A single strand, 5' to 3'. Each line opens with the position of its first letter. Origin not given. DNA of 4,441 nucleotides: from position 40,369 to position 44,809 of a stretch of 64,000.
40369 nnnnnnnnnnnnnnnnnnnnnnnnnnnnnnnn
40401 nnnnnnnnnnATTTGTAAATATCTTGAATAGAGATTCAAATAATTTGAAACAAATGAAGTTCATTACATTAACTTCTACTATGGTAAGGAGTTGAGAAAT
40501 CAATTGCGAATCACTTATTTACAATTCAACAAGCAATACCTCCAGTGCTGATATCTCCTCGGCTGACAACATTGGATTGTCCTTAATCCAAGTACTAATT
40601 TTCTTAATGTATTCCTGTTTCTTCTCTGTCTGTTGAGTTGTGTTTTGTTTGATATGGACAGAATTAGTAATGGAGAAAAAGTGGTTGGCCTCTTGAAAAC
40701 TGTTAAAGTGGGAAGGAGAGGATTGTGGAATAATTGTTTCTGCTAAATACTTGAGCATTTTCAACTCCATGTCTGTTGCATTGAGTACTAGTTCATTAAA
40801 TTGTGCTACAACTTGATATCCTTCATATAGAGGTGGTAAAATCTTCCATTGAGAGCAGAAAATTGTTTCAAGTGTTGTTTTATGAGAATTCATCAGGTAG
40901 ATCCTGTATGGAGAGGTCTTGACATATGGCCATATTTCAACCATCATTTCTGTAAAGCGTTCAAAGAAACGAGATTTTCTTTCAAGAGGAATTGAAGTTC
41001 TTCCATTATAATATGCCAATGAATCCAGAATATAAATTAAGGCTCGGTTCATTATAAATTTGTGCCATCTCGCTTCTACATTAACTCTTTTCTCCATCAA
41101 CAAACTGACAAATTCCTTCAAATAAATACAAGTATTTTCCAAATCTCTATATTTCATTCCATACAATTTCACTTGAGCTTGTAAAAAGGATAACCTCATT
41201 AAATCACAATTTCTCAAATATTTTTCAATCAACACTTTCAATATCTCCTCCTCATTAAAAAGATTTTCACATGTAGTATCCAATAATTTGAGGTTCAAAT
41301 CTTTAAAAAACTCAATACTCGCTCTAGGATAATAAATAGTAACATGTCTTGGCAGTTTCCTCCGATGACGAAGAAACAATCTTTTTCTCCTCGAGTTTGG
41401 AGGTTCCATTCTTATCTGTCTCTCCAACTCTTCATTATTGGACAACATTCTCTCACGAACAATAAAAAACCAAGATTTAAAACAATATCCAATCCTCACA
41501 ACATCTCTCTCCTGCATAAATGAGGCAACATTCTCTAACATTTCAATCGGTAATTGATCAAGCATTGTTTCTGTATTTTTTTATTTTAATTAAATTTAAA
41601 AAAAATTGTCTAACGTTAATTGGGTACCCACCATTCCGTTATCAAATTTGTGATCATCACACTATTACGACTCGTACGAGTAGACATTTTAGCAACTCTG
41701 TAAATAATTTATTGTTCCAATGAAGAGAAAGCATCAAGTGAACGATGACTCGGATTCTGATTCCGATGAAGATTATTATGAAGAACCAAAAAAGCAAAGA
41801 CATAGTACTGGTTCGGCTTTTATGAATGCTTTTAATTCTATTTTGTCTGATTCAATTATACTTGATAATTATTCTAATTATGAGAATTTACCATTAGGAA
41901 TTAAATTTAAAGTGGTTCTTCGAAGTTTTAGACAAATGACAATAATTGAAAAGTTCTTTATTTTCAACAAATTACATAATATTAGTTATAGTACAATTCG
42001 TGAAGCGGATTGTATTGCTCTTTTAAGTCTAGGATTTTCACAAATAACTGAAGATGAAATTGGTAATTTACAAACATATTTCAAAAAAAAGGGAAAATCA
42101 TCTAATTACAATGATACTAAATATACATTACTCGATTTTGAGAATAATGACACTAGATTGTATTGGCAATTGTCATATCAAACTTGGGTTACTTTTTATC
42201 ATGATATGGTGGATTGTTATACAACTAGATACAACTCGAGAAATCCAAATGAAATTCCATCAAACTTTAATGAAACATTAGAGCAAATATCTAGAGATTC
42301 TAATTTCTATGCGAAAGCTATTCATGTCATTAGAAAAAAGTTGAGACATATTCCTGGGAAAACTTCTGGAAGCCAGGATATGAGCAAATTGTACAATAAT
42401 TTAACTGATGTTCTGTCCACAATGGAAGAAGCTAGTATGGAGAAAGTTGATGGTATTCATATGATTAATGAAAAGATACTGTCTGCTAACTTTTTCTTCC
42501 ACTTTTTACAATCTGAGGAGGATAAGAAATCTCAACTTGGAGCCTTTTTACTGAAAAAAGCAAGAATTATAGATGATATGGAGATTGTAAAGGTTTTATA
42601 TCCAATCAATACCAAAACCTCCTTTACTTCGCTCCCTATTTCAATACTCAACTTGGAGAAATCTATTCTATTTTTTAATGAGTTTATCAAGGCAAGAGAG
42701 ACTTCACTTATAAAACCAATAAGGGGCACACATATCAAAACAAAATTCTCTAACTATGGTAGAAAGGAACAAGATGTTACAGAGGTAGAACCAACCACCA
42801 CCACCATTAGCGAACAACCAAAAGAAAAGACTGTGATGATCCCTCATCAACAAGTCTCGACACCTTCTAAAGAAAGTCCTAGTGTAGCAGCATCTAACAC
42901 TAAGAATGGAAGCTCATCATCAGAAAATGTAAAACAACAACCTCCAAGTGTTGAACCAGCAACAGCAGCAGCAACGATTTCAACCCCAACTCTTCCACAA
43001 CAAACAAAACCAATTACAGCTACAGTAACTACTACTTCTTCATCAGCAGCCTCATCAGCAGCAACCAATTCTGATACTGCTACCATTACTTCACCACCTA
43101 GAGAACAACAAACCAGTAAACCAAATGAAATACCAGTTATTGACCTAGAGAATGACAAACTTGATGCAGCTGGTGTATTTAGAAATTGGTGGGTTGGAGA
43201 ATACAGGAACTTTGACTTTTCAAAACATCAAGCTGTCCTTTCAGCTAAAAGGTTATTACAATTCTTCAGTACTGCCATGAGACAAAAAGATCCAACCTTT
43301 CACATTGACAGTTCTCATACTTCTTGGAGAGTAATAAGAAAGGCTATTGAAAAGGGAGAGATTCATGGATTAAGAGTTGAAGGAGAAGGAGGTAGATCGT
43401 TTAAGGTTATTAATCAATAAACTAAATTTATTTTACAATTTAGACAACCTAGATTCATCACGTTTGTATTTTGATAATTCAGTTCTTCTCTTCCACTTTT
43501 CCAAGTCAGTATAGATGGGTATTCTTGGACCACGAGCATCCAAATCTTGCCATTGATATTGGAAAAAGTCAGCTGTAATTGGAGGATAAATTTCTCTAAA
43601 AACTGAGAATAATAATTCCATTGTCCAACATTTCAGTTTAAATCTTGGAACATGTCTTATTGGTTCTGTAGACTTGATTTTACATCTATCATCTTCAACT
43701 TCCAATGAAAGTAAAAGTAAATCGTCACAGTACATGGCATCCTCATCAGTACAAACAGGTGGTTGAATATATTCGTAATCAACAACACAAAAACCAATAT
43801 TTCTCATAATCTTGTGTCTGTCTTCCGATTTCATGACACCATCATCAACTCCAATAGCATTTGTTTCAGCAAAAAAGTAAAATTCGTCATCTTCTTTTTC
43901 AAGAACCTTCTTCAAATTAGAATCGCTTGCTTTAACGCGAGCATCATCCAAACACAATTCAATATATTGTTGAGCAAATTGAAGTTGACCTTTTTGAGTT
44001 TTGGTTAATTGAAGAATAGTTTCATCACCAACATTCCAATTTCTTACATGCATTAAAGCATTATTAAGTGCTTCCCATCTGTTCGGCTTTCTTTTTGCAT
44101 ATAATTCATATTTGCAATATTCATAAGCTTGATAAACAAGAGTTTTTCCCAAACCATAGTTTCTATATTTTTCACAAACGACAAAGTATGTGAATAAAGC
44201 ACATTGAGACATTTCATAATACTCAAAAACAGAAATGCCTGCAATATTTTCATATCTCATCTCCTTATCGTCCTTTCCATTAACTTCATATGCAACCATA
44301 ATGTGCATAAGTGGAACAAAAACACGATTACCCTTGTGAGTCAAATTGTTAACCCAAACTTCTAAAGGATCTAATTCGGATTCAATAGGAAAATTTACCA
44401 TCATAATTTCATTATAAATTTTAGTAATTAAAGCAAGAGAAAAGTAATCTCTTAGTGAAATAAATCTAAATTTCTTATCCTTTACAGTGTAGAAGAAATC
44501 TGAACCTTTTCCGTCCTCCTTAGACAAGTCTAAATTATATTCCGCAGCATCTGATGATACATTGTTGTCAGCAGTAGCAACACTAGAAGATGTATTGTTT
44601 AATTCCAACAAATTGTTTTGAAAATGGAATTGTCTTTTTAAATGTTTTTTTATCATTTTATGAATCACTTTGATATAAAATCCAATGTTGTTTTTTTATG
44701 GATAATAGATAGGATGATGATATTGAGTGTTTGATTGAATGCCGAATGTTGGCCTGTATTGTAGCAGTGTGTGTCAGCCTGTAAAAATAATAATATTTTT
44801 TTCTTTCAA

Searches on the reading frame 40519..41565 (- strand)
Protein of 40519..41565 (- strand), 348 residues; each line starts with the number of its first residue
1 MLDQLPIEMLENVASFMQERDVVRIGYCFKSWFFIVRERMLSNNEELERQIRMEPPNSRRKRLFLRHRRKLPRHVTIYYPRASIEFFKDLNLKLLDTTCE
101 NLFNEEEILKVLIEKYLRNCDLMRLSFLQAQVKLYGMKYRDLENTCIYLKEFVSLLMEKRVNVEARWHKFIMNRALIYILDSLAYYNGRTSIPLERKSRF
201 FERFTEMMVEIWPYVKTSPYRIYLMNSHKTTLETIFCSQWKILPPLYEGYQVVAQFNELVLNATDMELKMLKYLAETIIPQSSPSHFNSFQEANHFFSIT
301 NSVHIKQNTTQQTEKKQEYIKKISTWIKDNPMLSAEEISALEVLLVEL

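Call 47: search_protein_families(library=pfam, proteins=[window:40519-41565:-], max_evalue=0.01)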
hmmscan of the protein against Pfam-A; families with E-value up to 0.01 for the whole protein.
window:40519-41565:- (348 aa): 1 family
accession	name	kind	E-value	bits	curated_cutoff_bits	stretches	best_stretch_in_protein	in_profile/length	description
PF00646.38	F-box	-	0.0025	18.1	20.5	1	2-38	1-37/43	F-box domain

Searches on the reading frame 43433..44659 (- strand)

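Call 47: search_protein_families(library=pfam, proteins=[window:43433-44659:-], max_evalue=0.01)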
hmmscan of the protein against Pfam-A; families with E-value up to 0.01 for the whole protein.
window:43433-44659:- (408 aa): 1 family
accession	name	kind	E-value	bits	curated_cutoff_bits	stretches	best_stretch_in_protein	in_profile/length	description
PF00583.31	Acetyltransf_1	-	0.0011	19.7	20.7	1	138-184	44-90/116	Acetyltransferase (GNAT) family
